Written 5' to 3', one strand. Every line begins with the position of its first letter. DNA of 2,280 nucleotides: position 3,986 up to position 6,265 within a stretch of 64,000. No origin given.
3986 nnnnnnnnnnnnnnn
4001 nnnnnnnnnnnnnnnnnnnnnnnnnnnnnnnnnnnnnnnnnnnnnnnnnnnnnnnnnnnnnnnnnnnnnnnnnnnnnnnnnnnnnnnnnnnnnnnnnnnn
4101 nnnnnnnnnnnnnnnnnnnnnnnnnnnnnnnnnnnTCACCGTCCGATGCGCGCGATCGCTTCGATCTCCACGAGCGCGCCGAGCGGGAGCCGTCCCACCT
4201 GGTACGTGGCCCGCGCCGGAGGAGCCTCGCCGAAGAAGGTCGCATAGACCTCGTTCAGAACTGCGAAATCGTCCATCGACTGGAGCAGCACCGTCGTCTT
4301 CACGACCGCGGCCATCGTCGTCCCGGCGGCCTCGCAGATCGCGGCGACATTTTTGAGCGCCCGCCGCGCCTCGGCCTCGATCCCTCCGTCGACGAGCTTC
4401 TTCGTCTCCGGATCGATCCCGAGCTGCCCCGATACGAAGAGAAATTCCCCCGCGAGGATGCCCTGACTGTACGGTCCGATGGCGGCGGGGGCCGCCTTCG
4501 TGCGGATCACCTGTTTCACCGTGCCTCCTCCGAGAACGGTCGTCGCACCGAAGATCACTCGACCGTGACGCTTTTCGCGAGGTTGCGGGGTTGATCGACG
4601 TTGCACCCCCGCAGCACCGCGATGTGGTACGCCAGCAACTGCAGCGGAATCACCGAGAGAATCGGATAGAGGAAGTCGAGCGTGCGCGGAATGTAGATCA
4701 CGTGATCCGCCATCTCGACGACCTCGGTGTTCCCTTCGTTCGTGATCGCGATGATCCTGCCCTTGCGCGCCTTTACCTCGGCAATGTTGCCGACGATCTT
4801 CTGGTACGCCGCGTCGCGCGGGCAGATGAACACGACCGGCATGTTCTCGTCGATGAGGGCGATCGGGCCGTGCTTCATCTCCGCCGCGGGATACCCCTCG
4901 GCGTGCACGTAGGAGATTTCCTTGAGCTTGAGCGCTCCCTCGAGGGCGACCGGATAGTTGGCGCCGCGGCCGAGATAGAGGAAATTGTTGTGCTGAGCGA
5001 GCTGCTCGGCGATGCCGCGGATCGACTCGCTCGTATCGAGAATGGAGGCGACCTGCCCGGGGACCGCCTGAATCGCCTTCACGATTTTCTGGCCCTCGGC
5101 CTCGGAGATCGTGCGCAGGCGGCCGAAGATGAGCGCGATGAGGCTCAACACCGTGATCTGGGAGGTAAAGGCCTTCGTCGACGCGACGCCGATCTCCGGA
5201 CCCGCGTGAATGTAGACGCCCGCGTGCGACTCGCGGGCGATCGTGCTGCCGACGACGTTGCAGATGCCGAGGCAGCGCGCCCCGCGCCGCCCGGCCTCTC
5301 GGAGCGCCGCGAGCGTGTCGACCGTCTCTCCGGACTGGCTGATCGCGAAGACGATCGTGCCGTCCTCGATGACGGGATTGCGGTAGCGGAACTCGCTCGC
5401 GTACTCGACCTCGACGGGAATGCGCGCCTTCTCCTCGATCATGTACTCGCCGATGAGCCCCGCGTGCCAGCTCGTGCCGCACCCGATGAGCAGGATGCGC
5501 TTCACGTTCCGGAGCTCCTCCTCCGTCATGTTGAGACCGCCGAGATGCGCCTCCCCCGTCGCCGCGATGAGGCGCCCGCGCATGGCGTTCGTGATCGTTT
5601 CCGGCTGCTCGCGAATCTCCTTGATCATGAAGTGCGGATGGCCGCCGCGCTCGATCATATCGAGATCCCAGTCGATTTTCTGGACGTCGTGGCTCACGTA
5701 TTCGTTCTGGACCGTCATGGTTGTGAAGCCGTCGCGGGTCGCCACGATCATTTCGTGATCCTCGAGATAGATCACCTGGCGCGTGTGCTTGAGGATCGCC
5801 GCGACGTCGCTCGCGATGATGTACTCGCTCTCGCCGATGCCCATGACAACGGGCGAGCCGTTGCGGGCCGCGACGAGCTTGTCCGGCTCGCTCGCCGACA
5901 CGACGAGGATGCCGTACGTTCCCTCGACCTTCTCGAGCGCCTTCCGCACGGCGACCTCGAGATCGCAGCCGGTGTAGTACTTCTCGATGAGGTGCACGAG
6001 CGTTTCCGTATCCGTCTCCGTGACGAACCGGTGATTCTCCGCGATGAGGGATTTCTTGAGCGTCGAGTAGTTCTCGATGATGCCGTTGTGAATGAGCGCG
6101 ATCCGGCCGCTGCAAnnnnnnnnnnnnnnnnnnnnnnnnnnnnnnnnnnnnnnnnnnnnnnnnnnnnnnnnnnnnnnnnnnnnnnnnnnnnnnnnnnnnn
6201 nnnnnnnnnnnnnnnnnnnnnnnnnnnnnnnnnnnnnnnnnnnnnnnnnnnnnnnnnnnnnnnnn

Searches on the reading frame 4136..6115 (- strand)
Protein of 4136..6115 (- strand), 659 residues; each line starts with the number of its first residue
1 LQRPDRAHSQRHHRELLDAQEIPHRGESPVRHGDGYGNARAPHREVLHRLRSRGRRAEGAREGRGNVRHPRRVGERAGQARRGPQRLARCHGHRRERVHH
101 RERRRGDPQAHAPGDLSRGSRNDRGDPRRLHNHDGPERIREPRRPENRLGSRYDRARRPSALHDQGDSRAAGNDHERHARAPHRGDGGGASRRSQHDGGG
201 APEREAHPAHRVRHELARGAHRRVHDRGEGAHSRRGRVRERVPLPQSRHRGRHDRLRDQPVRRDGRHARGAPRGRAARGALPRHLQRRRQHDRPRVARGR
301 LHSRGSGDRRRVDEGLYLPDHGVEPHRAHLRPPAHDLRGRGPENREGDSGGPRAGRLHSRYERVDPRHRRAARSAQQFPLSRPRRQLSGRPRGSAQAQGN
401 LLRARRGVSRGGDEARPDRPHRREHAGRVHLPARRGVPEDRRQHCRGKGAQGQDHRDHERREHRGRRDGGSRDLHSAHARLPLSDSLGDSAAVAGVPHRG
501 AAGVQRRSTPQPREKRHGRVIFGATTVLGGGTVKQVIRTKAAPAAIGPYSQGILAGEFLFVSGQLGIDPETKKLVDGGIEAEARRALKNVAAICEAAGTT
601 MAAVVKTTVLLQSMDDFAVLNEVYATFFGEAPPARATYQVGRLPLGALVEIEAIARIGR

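Call 72: search_protein_families(library=pfam, proteins=[window:4136-6115:-], max_evalue=0.00001)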
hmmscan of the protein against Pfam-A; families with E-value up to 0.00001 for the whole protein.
window:4136-6115:- (659 aa): 1 family
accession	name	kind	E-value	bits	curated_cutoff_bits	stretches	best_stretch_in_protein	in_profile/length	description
PF01042.26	Ribonuc_L-PSP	-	3.8e-37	127.4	27.3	1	540-656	2-120/121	Endoribonuclease L-PSP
